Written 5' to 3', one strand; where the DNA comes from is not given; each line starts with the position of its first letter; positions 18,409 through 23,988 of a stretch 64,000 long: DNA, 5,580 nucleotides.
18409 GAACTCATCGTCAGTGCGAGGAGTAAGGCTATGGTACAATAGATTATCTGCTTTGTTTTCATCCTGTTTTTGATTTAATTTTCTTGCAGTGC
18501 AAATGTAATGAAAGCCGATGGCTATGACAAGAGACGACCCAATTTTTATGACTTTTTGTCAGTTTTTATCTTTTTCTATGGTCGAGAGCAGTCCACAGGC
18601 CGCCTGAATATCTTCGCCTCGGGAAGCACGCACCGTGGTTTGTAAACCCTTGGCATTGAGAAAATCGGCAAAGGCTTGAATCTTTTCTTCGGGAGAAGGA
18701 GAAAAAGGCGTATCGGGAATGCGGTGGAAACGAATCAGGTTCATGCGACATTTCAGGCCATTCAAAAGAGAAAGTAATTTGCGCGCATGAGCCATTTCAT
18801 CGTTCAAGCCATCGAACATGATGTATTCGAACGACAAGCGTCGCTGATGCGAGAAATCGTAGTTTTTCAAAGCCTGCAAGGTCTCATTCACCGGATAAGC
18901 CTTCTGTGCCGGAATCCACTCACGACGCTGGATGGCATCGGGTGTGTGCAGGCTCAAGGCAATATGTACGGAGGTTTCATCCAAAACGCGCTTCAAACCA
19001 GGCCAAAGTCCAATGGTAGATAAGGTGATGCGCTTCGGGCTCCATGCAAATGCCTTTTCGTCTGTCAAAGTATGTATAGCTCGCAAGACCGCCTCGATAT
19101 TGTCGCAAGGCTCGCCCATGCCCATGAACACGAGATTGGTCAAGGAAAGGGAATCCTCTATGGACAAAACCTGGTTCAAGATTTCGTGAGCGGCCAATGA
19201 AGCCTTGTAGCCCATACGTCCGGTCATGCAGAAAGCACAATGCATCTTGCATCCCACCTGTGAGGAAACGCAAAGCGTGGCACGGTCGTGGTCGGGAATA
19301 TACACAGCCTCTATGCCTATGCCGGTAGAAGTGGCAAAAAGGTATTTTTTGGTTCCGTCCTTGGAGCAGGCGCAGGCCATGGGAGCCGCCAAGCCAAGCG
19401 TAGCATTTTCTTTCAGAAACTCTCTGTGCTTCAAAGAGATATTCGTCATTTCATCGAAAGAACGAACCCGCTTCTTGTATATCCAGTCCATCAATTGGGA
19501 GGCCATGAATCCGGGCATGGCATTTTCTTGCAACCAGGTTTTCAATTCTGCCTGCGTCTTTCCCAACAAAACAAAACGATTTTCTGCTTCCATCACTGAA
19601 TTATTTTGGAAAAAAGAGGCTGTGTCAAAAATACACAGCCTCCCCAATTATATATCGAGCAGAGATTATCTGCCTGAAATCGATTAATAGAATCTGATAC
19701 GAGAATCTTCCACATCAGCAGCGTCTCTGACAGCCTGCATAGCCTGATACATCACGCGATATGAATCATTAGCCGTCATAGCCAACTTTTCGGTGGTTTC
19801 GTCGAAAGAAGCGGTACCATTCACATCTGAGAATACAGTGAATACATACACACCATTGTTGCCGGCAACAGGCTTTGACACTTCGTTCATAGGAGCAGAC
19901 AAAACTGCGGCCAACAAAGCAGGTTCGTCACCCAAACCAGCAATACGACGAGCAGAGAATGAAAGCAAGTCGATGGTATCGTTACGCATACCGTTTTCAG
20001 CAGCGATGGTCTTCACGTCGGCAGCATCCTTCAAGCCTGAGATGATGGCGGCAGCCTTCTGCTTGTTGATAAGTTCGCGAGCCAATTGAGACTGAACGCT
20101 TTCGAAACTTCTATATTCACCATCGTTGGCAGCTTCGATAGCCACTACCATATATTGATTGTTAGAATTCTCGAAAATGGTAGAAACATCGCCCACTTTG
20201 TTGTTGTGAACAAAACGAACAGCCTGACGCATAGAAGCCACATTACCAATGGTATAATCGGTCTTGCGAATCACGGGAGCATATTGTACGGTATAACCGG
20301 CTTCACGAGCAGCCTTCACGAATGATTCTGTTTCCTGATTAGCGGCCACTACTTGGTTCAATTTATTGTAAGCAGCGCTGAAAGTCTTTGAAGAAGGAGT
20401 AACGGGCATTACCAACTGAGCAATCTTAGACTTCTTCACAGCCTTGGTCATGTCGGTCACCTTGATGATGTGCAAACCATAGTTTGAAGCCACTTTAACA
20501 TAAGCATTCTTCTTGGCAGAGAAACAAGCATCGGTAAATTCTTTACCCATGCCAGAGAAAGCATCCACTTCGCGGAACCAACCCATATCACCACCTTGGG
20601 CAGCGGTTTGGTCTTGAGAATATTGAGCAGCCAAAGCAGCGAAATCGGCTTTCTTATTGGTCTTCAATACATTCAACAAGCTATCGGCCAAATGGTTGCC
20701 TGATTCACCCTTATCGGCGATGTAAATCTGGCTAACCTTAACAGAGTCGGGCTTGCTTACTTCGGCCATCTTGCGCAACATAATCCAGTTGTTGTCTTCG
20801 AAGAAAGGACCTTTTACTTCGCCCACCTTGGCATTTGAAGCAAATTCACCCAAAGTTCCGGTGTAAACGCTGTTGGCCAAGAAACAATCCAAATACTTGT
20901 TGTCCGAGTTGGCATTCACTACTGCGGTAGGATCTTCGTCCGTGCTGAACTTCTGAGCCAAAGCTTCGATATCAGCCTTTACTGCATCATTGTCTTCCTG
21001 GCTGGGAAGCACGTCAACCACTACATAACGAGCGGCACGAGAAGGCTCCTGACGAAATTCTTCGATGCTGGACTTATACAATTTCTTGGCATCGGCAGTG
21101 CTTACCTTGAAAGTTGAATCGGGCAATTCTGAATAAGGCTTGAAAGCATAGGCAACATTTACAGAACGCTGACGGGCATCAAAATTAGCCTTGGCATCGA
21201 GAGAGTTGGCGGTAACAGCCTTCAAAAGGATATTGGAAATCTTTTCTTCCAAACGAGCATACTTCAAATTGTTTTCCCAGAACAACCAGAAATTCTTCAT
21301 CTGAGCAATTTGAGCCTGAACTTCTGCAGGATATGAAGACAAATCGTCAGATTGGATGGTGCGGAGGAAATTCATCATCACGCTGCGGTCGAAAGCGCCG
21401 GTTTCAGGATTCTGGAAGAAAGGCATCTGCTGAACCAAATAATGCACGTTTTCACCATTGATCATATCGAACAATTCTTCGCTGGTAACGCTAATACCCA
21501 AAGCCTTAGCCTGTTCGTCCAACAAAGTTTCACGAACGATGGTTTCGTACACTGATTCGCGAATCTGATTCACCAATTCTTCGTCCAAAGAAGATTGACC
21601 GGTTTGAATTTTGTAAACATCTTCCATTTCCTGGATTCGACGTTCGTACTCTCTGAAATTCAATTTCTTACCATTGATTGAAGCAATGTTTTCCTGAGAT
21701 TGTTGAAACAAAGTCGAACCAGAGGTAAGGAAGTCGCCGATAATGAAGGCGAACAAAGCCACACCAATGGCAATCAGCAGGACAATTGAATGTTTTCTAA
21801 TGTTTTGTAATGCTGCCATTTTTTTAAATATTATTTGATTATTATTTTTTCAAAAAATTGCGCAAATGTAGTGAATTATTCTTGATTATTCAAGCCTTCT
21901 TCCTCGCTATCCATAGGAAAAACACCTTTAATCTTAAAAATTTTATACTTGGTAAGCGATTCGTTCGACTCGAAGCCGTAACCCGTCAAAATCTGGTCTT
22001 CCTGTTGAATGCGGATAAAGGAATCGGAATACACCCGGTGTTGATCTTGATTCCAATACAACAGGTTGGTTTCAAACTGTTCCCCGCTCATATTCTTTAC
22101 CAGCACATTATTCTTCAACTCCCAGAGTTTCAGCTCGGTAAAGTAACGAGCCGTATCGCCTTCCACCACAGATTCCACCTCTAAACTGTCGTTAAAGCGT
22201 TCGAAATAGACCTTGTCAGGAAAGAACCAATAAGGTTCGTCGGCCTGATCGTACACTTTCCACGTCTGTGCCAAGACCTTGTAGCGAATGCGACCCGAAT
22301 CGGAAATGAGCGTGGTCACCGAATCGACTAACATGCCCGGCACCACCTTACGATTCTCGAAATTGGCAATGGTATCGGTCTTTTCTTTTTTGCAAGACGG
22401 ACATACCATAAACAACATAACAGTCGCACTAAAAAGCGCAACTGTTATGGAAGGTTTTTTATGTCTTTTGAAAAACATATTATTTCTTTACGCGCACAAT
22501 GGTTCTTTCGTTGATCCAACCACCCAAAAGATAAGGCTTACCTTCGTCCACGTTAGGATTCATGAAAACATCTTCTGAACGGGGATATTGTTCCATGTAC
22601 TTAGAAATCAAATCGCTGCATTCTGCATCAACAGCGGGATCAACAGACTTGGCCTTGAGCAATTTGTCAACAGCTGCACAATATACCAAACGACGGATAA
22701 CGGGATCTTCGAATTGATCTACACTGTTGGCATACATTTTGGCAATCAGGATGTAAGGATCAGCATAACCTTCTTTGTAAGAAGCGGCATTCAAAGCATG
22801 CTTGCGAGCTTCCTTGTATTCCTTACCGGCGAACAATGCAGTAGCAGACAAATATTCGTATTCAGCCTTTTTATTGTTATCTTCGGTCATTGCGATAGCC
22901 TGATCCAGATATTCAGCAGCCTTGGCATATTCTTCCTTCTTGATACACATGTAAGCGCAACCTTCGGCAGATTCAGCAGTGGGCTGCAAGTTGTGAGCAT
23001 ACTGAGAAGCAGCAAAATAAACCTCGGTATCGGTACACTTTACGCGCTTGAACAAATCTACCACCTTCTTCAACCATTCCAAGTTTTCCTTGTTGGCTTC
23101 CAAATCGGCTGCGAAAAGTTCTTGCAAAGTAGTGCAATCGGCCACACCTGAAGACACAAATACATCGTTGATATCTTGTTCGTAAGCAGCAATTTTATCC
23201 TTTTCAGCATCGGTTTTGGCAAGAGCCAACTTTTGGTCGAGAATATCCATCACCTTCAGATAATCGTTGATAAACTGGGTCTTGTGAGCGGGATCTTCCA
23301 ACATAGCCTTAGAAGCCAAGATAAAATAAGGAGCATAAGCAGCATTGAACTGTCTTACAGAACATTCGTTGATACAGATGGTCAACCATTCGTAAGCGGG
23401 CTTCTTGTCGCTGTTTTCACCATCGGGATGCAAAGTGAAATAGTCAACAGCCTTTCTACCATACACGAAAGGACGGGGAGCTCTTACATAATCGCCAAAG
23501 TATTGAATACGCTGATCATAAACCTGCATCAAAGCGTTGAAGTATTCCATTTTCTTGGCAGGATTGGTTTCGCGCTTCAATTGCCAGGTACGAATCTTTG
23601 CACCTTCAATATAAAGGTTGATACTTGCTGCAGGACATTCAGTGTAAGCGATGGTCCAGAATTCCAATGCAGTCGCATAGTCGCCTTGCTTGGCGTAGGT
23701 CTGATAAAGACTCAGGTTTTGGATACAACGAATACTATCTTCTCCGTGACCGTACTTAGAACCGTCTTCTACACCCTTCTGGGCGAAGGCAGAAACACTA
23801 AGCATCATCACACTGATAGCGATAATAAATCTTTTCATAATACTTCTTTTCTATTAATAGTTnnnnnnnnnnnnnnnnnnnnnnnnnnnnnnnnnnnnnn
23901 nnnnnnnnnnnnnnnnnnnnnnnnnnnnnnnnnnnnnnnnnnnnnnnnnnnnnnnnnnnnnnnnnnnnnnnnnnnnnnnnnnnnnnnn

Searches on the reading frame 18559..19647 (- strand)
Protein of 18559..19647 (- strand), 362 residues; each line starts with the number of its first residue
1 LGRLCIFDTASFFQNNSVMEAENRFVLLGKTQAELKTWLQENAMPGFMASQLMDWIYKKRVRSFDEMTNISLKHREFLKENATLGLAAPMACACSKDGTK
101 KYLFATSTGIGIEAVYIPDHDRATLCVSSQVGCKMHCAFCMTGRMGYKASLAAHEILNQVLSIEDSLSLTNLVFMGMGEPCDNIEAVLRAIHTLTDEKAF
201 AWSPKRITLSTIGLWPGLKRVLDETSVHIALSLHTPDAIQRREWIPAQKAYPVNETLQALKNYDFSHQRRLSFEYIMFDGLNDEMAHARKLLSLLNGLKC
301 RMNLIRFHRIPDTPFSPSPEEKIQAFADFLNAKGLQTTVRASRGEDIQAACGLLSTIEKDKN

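Call 6: search_protein_families(library=pfam, proteins=[window:18559-19647:-])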
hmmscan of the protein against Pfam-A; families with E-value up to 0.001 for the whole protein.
window:18559-19647:- (362 aa): 2 families
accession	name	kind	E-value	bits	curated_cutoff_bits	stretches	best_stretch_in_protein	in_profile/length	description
PF21016.3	RlmN_N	-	2.2e-14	53.4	24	1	27-83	3-59/60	Ribosomal RNA large subunit methyltransferase N-terminal domain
PF04055.27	Radical_SAM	-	1.6e-13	51.6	29.5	1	128-287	2-161/166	Radical SAM superfamily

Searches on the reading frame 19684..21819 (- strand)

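Call 6: search_protein_families(library=pfam, proteins=[window:19684-21819:-])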
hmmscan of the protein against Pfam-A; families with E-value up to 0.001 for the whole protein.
window:19684-21819:- (711 aa): 5 families
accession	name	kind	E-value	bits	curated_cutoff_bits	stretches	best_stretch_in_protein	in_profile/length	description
PF13623.11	SurA_N_2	-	2.4e-38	131.7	28.5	1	4-152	1-145/145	SurA-like N-terminal domain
PF13616.12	Rotamase_3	-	1e-25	91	22.5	1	350-457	5-115/116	PPIC-type PPIASE domain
PF13145.12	Rotamase_2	-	4.7e-21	76.3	27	2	351-461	14-112/121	PPIC-type PPIASE domain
PF13624.11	SurA_N_3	-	3e-19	69.9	27.2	1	4-155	2-141/162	SurA-like N-terminal domain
PF00639.27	Rotamase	-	3.2e-17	63.7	21.7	1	375-456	19-97/97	PPIC-type PPIASE domain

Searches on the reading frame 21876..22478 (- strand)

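Call 6: search_protein_families(library=pfam, proteins=[window:21876-22478:-])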
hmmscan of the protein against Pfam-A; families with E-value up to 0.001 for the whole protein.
window:21876-22478:- (200 aa): 1 family
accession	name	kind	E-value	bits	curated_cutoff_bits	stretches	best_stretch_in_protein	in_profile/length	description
PF06835.18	LptC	-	2.7e-08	34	21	1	52-184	38-171/175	Lipopolysaccharide-assembly, LptC-related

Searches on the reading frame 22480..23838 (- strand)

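Call 6: search_protein_families(library=pfam, proteins=[window:22480-23838:-])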
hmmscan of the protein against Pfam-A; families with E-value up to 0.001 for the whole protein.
window:22480-23838:- (452 aa): 1 family
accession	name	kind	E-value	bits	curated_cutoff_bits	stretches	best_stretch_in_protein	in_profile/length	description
PF13176.12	TPR_7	-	0.00072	19.9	27.9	0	294-324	5-35/36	Tetratricopeptide repeat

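Call 35: search_protein_families(library=ncbifam, proteins=[window:22480-23838:-], max_evalue=0.00001)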
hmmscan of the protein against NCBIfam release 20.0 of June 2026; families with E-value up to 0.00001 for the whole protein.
window:22480-23838:- (452 aa): 0 families
